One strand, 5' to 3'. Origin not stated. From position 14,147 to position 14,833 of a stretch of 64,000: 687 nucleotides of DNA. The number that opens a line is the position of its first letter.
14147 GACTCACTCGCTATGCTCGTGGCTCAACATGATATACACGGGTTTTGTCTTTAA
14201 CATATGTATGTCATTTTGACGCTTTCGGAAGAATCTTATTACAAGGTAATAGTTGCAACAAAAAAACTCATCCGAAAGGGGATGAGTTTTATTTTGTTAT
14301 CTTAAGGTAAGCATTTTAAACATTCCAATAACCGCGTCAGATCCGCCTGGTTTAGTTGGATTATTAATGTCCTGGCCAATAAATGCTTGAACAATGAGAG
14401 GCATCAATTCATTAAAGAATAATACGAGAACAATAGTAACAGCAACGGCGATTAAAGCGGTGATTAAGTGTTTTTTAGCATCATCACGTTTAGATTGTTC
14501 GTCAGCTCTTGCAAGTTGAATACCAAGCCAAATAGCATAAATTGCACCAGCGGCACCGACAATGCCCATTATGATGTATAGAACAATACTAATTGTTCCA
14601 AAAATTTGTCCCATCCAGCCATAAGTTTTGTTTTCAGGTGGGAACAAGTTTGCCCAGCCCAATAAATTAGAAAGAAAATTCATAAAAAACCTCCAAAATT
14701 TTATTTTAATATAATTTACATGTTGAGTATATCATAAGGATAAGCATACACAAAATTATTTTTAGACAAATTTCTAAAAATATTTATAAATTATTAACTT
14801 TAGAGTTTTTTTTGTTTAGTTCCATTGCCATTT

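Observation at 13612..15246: Cluster of three paralogous two-TM proteins with T4SS-pilin-like architecture, conserved cores and unrelated tails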

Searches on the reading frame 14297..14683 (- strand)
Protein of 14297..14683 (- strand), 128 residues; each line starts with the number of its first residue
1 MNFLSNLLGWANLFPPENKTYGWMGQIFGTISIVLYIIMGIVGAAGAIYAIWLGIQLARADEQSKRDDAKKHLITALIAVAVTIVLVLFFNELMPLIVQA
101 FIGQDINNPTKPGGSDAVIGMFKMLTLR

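Call 6: search_protein_families(library=pfam, proteins=[window:14297-14683:-], max_evalue=10)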
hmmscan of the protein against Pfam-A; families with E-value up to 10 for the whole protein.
window:14297-14683:- (128 aa): 18 families
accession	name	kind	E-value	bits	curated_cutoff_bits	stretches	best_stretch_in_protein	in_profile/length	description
PF18895.5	T4SS_pilin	-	1.7e-06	28.5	26.6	1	25-85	3-63/71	Type IV secretion system pilin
PF07666.16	MpPF26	-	0.00072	20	37.2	1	27-84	3-65/75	M penetrans paralogue family 26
PF01810.24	LysE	-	0.0012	18.8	25.6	1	37-107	57-126/193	LysE type translocator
PF07331.16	TctB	-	0.0015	19.2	29.1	1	26-94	71-132/137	Tripartite tricarboxylate transporter TctB family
PF00654.25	Voltage_CLC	-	0.0051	16.4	24.8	1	29-123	159-249/346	Voltage gated chloride channel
PF11992.13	TgpA_N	-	0.0084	15.6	30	1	41-126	128-207/333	TgpA N-terminal domain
PF00335.26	Tetraspanin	-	0.018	15.1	32.1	1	31-90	4-63/225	Tetraspanin family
PF20990.2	DUF2207_C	-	0.024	14.8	33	1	12-95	125-190/247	Predicted membrane protein (DUF2207) C-terminal domain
PF20176.3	DUF6541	-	0.024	13.4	29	1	21-90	34-108/646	Family of unknown function (DUF6541)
PF07264.17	EI24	-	0.033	14.7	32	1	18-103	56-134/199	Sulfate transporter CysZ/Etoposide-induced protein 2.4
PF20556.3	DUF6768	-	0.11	12.7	27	1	18-91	26-96/123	Family of unknown function (DUF6768)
PF12725.13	DUF3810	-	0.26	11.1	28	1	24-89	13-77/311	Protein of unknown function (DUF3810)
PF17231.7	DUF5305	-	0.29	11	29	1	34-70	118-157/217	Family of unknown function (DUF5305)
PF17319.7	DUF5362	-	0.6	10.5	25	1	23-70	7-55/94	Family of unknown function (DUF5362)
PF10661.14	EssA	-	0.68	10.2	24.1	1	59-90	109-140/147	WXG100 protein secretion system (Wss), protein EssA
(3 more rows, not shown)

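Call 7: search_protein_families(library=ncbifam, proteins=[window:14297-14683:-], max_evalue=10)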
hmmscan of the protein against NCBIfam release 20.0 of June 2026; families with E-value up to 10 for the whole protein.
window:14297-14683:- (128 aa): 14 families
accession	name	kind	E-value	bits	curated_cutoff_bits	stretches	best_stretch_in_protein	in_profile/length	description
NF045849.1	ICE_MMCAP2_0565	equivalog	7e-11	41.7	40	1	26-91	8-74/80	Mbov_0395 family pilin-like conjugal transfer protein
NF045937.1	MSC_0624_12TM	equivalog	0.0014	17.2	70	1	12-91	185-265/445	MSC_0624 family F1-like ATPase-associated membrane protein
NF007812.0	PRK10520.1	equivalog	0.0021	17.7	209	1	31-86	64-120/206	homoserine/homoserine lactone efflux protein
NF001923.0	PRK00701.1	subfamily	0.0056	15.4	430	1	34-100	213-279/439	Mn(2+) uptake NRAMP transporter MntH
NF052396.1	MATE_WgkD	equivalog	0.0097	14.9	510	1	29-104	42-117/428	tryglysin-associated MATE efflux transporter WgkD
TIGR00949.1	2A76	subfamily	0.015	15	183.95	1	37-70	52-95/185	homoserine/threonine efflux transporter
NF000780.0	PRK00052.4-1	equivalog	0.026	13.8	547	1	21-93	200-274/327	prolipoprotein diacylglyceryl transferase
NF038277.1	accessory_MacP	equivalog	0.028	14.9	45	1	58-89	62-93/98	cell wall synthase accessory phosphoprotein MacP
TIGR03943.1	TIGR03943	equivalog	0.05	13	88.8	1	34-90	15-72/221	TIGR03943 family putative permease subunit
NF033218.1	anchor_AmaP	equivalog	0.062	13.1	55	1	31-90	4-66/166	alkaline shock response membrane anchor protein AmaP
NF002707.0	PRK02509.1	equivalog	0.074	10.9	949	1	30-104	331-398/983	hypothetical protein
TIGR04361.1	TrbK_Ti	equivalog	0.12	12.7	50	1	33-68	4-40/64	entry exclusion protein TrbK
NF046000.1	MAG1210_fam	subfamily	0.33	9.5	275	1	32-96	66-123/550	MAG1210 family protein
NF040945.1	CCC_membrane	equivalog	1.2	9.6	65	1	27-90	7-75/99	CCC motif membrane protein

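Call 8: search_protein_families(library=phrogs, proteins=[window:14297-14683:-], max_evalue=10)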
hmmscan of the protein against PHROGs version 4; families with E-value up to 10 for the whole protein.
window:14297-14683:- (128 aa): 7 families
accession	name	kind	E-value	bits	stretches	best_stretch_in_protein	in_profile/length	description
phrog_16154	-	unknown function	0.00012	22.4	1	29-100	62-138/207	-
phrog_34682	-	lysis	0.029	16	1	37-61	39-63/65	holin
phrog_15952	-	unknown function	0.03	15.6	1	34-102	5-67/76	-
phrog_404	-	tail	0.31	12.1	1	31-70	15-55/118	minor tail protein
phrog_200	-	other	0.42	10.7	1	31-90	41-101/379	lipoprotein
phrog_4712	-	lysis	1.5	10.2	0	38-59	11-32/50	holin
phrog_4200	-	tail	1.5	8.2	1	26-56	210-240/732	tail length tape measure protein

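Call 13: find_homologous_proteins(query=window:14297-14683:-, max_evalue=0.001)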
Query window:14297-14683:- (128 aa): 310 proteins with E <= 0.001 among 335 candidates; the best 120 are listed.
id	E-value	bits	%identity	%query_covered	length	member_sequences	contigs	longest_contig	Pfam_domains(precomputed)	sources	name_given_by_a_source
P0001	1.2e-76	273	99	100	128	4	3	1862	PF18895.6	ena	-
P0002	1.2e-57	212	82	89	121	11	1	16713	-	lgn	-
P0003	1.5e-57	211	78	98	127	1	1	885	PF18895.6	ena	-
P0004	1.5e-56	208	80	95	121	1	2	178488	PF18895.6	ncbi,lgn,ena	-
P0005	1.2e-55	205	83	86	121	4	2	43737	-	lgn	-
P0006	1.6e-52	195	82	88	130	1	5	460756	PF18895.6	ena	-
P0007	3.4e-52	194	80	85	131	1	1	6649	-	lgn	-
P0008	6.8e-52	193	75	98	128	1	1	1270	PF18895.6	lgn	-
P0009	6.2e-51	190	76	95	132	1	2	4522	PF18895.6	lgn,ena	-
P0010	1.1e-50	189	76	95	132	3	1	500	PF18895.6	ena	-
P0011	1.3e-50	189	76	95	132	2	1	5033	PF18895.6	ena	-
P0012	4.2e-50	187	74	96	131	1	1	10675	PF18895.6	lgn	-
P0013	5.0e-50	187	78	90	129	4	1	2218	PF18895.6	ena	-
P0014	1.4e-49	185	83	80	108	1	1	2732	-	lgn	-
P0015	1.5e-49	185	79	85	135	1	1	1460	PF18895.6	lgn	-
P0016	1.5e-49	185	73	92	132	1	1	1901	PF18895.6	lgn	-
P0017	5.8e-49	183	82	81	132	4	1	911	PF18895.6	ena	-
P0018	1.2e-47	179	73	85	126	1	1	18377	PF18895.6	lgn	-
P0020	1.7e-46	175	85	75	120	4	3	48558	PF18895.6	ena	-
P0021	6.9e-46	174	78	83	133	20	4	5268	PF18895.6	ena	-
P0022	1.2e-44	170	80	80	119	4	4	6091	PF18895.6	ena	-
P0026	8.3e-43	164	77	79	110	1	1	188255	PF18895.6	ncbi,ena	-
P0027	1.0e-42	163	71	86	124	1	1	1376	PF18895.6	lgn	-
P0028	9.4e-42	160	71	87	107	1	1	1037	PF18895.6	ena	-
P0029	2.4e-41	159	69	80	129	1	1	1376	PF18895.6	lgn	-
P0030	2.7e-41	159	59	97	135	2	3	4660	PF18895.6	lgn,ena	-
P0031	5.6e-41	158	71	86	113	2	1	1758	PF18895.6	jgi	-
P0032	1.4e-40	156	78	80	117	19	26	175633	PF18895.6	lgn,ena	-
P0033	3.5e-40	155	67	84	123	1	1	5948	PF18895.6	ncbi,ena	-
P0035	1.2e-39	153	63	88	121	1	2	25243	PF18895.6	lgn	-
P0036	2.0e-39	153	68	91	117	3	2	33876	PF18895.6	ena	-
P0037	2.2e-39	152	66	86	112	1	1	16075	PF18895.6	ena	-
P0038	1.0e-38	150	63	95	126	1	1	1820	PF18895.6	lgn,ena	-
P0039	1.7e-38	150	64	84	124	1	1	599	PF18895.6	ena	-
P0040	1.9e-38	149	67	81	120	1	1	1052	PF18895.6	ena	-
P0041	3.6e-38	149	69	78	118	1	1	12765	PF18895.6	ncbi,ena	-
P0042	4.8e-38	148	64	86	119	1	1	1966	PF18895.6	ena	-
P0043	1.3e-37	147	68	87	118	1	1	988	PF18895.6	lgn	-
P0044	2.7e-37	146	68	79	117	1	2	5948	PF18895.6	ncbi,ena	-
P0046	3.2e-37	146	66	84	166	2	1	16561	PF18895.6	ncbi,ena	-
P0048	6.1e-37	145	73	77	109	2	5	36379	PF18895.6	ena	-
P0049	4.0e-36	142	71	80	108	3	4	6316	PF18895.6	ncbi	-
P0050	5.8e-36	141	66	83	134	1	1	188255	-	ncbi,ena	-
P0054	1.3e-35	140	62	95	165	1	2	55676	PF18895.6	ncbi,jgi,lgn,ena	-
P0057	1.7e-35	140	65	80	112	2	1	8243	PF18895.6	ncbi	-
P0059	2.4e-35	139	70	77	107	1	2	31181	PF18895.6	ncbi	-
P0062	6.0e-35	138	60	85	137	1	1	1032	PF18895.6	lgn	-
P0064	1.3e-34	137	66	77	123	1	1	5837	PF18895.6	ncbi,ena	-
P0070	2.9e-33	133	61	83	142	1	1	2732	PF18895.6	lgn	-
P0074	2.4e-32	130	60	78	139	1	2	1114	PF18895.6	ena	-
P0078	5.9e-32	129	64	81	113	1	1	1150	PF18895.6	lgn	-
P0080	2.5e-31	126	64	77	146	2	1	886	PF18895.6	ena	-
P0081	6.1e-31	125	61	78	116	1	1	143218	PF18895.6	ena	-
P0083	5.8e-30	122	58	82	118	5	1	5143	PF18895.6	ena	-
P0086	1.2e-29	121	54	96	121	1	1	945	PF18895.6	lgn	-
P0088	2.4e-29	120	55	88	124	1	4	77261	PF18895.6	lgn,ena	-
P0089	4.5e-29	119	61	76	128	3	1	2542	PF18895.6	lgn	-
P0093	4.1e-28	116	55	80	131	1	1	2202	PF18895.6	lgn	-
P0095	7.2e-28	115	49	95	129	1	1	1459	PF18895.6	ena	-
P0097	8.6e-28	115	55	80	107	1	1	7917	PF18895.6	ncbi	-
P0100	1.3e-27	114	66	64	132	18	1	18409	PF18895.6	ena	-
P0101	1.4e-27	114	58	75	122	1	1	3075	PF24400.2,PF18895.6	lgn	-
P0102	1.5e-27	114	63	68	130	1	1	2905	PF18895.6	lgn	-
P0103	1.7e-27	114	61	69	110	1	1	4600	PF18895.6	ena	-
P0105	1.9e-27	114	58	80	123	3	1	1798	PF18895.6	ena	-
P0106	1.9e-27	114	59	77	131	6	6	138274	PF24400.2,PF18895.6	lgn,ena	-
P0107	2.0e-27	114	65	64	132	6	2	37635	PF18895.6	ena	-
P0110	2.3e-27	114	59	73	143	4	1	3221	PF18895.6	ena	-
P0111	2.4e-27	114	59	73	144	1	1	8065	PF18895.6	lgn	-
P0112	2.7e-27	113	50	95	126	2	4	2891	PF18895.6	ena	-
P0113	3.2e-27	113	65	64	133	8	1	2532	PF24400.2,PF18895.6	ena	-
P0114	3.2e-27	113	52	91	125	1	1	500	PF18895.6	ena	-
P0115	3.2e-27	113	53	88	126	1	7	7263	PF18895.6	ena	-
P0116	3.5e-27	113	65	64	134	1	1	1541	PF18895.6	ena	-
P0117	3.6e-27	113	58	72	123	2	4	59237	PF24400.2,PF18895.6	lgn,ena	-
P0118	3.8e-27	113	65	64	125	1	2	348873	PF24400.2,PF18895.6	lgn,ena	-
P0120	4.0e-27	113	56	72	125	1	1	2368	PF24400.2,PF18895.6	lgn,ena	-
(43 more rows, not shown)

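Call 14: find_encoding_contigs(protein=P0004, flank=10000, max_places=3)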
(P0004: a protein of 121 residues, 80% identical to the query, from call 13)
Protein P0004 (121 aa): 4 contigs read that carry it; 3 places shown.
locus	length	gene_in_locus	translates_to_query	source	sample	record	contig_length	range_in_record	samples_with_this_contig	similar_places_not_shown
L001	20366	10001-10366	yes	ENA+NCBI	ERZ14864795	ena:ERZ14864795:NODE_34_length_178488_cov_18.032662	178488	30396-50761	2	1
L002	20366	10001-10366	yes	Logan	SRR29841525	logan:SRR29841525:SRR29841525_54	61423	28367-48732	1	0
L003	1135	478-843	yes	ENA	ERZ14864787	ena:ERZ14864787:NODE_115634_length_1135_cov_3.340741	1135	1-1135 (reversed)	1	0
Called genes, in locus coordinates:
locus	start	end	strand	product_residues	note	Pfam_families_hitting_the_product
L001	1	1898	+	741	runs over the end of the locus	PF23139:OB_YrrC, PF14490:HHH_RecD2, PF05970:PIF1 (weak), PF13245:AAA_19, PF13604:AAA_30, PF01443:Viral_helicase1 (weak), PF18335:SH3_13, PF13538:UvrD_C_2, +5 more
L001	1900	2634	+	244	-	PF00156:Pribosyltran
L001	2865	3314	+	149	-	PF13420:Acetyltransf_4 (weak), PF00583:Acetyltransf_1, PF13673:Acetyltransf_10, PF13508:Acetyltransf_7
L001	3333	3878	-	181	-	-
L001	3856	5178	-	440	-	PF07690:MFS_1, PF13347:MFS_2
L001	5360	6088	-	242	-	-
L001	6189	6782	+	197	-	PF02915:Rubrerythrin, PF21349:RUBY_RBDX (weak)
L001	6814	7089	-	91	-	PF00216:Bac_DNA_binding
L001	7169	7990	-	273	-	PF10502:Peptidase_S26, PF00717:Peptidase_S24 (weak)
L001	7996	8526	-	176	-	PF02677:QueH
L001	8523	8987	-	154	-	-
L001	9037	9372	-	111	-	PF01022:HTH_5, PF12840:HTH_20 (weak)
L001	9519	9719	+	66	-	-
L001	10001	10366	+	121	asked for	PF18895:T4SS_pilin (weak)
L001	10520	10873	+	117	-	PF18895:T4SS_pilin (weak)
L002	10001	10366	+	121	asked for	PF18895:T4SS_pilin (weak)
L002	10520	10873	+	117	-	PF18895:T4SS_pilin (weak)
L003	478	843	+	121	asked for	PF18895:T4SS_pilin (weak)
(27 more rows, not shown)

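Call 15: find_encoding_contigs(protein=P0006, flank=10000, max_places=3)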
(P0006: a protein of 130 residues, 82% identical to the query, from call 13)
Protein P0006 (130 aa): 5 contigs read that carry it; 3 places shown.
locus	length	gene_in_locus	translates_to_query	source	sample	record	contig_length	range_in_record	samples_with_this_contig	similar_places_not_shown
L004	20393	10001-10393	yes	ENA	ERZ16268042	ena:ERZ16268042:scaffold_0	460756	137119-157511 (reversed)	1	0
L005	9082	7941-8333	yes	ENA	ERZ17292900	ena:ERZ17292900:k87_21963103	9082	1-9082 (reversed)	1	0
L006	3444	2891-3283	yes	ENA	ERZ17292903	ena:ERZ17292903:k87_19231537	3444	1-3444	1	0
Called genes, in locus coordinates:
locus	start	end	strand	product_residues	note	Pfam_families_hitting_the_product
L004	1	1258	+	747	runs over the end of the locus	PF23139:OB_YrrC, PF14520:HHH_5 (weak), PF14490:HHH_RecD2, PF05970:PIF1, PF13604:AAA_30, PF13245:AAA_19, PF18335:SH3_13, PF13538:UvrD_C_2, +2 more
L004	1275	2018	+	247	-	PF18912:DZR_2 (faint), PF00156:Pribosyltran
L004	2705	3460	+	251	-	PF00459:Inositol_P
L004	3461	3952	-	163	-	-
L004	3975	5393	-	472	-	PF07690:MFS_1, PF13347:MFS_2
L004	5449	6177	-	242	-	-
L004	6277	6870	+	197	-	PF02915:Rubrerythrin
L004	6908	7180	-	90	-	PF00216:Bac_DNA_binding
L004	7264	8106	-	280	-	PF10502:Peptidase_S26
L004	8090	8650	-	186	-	PF02677:QueH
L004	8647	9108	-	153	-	-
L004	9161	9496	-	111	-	PF01022:HTH_5, PF12840:HTH_20 (faint)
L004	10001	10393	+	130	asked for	PF18895:T4SS_pilin (weak)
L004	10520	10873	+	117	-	PF18895:T4SS_pilin (weak)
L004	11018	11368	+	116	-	-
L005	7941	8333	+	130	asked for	PF18895:T4SS_pilin (weak)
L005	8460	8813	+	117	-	PF18895:T4SS_pilin (weak)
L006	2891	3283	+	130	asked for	PF18895:T4SS_pilin (weak)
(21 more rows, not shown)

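Call 18: find_related_loci(query=window:14297-14683:-, collection=genome_contigs, flank=10000)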
Query window:14297-14683:- (128 aa) in genome_contigs; peptide patterns used: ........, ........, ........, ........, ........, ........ (x = any residue, [..] = any of these).
95 stretches matched a pattern; 35 encode a relative of the query (tblastn E <= 1e-3); 35 distinct loci.
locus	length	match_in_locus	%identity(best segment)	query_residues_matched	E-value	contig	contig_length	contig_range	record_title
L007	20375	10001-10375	80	1-125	4e-59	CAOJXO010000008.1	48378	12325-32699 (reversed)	MAG TPA_asm: uncultured Firmicutes bacterium isolate SRR15604611_bin.41_metawrap_v1.3_MAG genome assembly, contig: NODE.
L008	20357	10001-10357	80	1-122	8e-56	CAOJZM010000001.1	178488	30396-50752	MAG TPA_asm: uncultured Christensenella sp. isolate SRR17684625_bin.32_metawrap_v1.3_MAG genome assembly, contig: NODE.3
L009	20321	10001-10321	83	4-109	4e-46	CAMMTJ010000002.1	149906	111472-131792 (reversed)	MAG: uncultured Firmicutes bacterium isolate ERR4968593_bin.22_MetaWRAP_v1.1_MAG genome assembly, contig: NODE_49_length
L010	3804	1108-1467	59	6-125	4e-43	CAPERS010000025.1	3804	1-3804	MAG TPA_asm: uncultured Eubacteriales bacterium isolate MGBC153948 genome assembly, contig: MGBC153948.25, whole genome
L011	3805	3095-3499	58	1-112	9e-40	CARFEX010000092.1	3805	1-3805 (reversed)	MAG TPA_asm: uncultured Eubacteriales bacterium isolate MGBC145026 genome assembly, contig: MGBC145026.92, whole genome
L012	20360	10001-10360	59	1-114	2e-39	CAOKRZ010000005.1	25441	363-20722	MAG TPA_asm: uncultured Christensenella sp. isolate SRR17684621_bin.12_metawrap_v1.3_MAG genome assembly, contig: NODE.1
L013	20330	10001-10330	59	1-111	1e-38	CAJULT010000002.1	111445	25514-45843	MAG TPA_asm: uncultured Christensenellaceae bacterium isolate MGBC157384 genome assembly, contig: MGBC157384.2, whole ge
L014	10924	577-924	52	2-114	5e-34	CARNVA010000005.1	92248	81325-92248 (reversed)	MAG TPA_asm: uncultured Eubacteriales bacterium isolate MGBC144555 genome assembly, contig: MGBC144555.5, whole genome s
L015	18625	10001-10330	50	2-105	2e-32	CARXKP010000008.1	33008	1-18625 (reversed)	MAG TPA_asm: uncultured Eubacteriales bacterium isolate MGBC157798 genome assembly, contig: MGBC157798.8, whole genome s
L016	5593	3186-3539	52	2-116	3e-32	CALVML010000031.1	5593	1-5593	MAG: uncultured Clostridia bacterium isolate BRZ_ES__bin41 genome assembly, contig: BRZ_ES__NODE_16307_length_5593_cov_7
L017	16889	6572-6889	53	1-102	4e-31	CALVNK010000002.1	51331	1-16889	MAG: uncultured Clostridia bacterium isolate BRZ_B__bin17 genome assembly, contig: BRZ_B__NODE_930_length_51331_cov_4.55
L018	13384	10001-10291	58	24-114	4e-31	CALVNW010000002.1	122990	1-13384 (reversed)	MAG: uncultured Clostridia bacterium isolate BRZ_ES__bin107 genome assembly, contig: BRZ_ES__NODE_253_length_122990_cov_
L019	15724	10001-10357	49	1-115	6e-31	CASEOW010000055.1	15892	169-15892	uncultured Firmicutes bacterium isolate Batch3_idba_bin.1294 genome assembly, contig: Batch3_idba_bin.1294.fa_k87_252403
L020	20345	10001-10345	50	2-110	1e-30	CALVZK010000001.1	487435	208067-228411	MAG: uncultured Clostridia bacterium isolate BRZ_SF__bin122 genome assembly, contig: BRZ_SF__NODE_1_length_487435_cov_13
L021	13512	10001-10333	49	2-116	1e-30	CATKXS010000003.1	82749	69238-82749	MAG TPA_asm: uncultured Clostridia bacterium isolate MGG03635_1680015435 genome assembly, contig: ERR2844015_972, whole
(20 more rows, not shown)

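Call 30: find_encoding_contigs(protein=P0050, flank=10000, max_places=1)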
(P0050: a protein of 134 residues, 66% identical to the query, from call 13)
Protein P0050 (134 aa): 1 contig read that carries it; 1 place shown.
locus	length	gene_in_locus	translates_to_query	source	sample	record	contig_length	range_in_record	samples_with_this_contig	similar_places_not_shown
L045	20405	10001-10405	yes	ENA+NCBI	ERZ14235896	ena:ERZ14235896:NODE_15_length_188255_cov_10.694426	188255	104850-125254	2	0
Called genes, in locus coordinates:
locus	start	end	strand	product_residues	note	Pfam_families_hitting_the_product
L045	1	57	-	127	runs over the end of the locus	-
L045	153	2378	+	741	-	PF23139:OB_YrrC, PF14520:HHH_5 (weak), PF14490:HHH_RecD2, PF13245:AAA_19, PF13604:AAA_30, PF01443:Viral_helicase1 (weak), PF18335:SH3_13, PF13538:UvrD_C_2, +1 more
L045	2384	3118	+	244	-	PF18912:DZR_2 (faint), PF00156:Pribosyltran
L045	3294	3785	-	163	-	-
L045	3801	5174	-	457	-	PF07690:MFS_1, PF13347:MFS_2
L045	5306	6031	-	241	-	-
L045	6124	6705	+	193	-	PF02915:Rubrerythrin, PF21349:RUBY_RBDX (weak)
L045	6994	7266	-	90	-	PF00216:Bac_DNA_binding, PF18291:HU-HIG (weak)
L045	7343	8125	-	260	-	PF10502:Peptidase_S26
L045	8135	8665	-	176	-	PF02677:QueH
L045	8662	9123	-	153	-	-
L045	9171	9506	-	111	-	PF12840:HTH_20 (faint), PF13545:HTH_Crp_2 (faint), PF01022:HTH_5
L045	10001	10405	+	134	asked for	-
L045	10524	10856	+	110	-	PF18895:T4SS_pilin (weak)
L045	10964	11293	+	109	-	PF18895:T4SS_pilin (weak)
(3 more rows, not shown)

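Call 31: find_encoding_contigs(protein=window:14297-14683:-, flank=3000, max_places=8)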
Protein window:14297-14683:- (128 aa): 7 contigs read that carry it; 4 places shown.
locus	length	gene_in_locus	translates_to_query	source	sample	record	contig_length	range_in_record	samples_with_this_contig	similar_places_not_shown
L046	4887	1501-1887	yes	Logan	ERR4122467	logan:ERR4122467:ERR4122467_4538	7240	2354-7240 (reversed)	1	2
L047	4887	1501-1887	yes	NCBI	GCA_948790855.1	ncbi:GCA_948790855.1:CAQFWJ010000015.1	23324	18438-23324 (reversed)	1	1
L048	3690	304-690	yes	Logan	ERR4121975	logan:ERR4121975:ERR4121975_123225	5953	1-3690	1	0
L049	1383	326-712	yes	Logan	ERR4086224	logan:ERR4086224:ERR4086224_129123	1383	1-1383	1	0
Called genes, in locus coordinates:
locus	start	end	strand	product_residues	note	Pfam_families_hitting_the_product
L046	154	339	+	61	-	-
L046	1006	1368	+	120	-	PF18895:T4SS_pilin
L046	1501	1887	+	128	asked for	PF18895:T4SS_pilin (weak)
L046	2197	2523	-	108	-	PF18895:T4SS_pilin (weak)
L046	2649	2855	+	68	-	-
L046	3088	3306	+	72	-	-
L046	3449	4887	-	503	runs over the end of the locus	PF13187:Fer4_9 (weak), PF02906:Fe_hyd_lg_C, PF02256:Fe_hyd_SSU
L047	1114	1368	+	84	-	PF18895:T4SS_pilin (weak)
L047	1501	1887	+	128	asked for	PF18895:T4SS_pilin (weak)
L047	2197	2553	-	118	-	PF18895:T4SS_pilin (weak)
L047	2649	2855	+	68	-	-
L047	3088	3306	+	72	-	-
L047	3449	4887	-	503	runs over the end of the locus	PF13187:Fer4_9 (weak), PF02906:Fe_hyd_lg_C, PF02256:Fe_hyd_SSU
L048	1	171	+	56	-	?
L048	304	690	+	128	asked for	PF18895:T4SS_pilin (weak)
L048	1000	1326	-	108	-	PF18895:T4SS_pilin (weak)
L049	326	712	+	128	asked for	PF18895:T4SS_pilin (weak)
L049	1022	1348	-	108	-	PF18895:T4SS_pilin (weak)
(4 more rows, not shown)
